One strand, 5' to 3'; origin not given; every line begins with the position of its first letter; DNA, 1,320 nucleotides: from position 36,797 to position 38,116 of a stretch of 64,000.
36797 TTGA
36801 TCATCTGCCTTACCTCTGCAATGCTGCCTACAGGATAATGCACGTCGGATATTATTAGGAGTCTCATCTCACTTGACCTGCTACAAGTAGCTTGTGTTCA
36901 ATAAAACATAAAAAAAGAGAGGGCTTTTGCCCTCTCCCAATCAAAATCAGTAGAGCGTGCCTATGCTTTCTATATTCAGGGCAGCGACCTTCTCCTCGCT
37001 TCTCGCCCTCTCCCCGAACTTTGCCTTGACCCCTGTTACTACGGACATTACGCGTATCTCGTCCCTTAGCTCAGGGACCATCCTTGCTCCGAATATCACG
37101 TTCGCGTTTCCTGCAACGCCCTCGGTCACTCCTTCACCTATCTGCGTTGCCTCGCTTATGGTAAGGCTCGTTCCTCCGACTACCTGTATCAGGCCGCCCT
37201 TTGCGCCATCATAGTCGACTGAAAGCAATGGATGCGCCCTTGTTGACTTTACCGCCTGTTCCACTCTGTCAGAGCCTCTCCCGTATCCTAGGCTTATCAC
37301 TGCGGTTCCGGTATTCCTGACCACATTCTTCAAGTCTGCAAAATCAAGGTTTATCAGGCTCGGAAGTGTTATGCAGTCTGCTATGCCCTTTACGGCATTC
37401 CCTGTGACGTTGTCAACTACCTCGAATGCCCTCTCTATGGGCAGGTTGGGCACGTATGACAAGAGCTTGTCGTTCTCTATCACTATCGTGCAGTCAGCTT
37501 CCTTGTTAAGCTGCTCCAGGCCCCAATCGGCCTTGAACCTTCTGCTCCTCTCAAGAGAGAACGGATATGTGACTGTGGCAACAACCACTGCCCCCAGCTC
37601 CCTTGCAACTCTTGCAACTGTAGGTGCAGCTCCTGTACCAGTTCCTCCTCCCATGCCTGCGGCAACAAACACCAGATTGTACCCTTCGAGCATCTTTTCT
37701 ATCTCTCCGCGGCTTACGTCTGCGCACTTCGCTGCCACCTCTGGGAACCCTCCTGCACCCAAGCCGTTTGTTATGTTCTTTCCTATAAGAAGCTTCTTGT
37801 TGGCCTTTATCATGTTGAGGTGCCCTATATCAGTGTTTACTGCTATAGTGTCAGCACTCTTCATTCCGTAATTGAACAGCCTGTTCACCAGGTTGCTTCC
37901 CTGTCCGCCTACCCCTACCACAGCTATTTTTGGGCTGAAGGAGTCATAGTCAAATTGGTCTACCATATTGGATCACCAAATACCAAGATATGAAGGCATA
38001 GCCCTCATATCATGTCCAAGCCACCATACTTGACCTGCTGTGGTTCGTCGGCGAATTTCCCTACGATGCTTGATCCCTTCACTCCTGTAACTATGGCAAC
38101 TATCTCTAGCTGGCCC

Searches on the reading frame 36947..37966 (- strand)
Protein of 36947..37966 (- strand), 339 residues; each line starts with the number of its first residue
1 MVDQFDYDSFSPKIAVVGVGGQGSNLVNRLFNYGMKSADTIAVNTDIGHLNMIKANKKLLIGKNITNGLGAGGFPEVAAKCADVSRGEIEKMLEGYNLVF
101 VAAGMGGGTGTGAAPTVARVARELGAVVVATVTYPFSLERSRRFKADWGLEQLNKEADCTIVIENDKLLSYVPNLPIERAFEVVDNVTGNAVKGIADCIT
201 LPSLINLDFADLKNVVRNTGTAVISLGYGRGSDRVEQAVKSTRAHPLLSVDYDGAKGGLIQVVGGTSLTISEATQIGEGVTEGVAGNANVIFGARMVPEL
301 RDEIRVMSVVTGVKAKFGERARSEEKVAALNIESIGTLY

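Call 32: search_protein_families(library=pfam, proteins=[window:36947-37966:-], max_evalue=0.0001)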
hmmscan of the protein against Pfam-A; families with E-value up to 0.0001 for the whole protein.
window:36947-37966:- (339 aa): 2 families
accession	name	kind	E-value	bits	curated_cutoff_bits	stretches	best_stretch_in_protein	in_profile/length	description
PF00091.31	Tubulin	-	1.9e-42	146.1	33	1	13-171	1-188/190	Tubulin/FtsZ family, GTPase domain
PF12327.13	FtsZ_C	-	1.4e-26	93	27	1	220-314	1-95/95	FtsZ family, C-terminal domain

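Call 65: list_cluster_members(proteins=[window:36947-37963:-, window:38005-39045:-, window:47475-48887:-, window:41710-43515:-, window:25768-27057:-, window:44240-45490:-, window:28527-29186:+, window:52514-53053:-, window:13917-15212:+, window:30592-32730:+])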
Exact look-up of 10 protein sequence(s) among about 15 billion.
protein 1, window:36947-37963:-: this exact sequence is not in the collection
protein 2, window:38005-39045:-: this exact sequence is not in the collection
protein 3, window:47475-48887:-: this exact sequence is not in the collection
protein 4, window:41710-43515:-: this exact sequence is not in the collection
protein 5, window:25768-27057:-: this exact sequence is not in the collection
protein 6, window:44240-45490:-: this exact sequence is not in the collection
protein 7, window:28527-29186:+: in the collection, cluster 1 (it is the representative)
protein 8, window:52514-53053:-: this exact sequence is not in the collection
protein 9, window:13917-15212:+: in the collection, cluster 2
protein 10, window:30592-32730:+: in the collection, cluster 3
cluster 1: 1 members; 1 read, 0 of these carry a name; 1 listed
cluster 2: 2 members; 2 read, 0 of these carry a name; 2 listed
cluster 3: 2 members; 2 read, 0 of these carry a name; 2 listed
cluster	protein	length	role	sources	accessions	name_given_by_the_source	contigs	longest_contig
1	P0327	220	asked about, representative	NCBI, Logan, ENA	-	-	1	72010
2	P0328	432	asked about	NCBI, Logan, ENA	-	-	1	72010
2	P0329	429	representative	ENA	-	-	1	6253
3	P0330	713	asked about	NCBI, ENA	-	-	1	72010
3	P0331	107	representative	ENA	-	-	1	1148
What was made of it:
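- Tried and rejected: In call 65 several minus-strand references were off by the stop codon.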
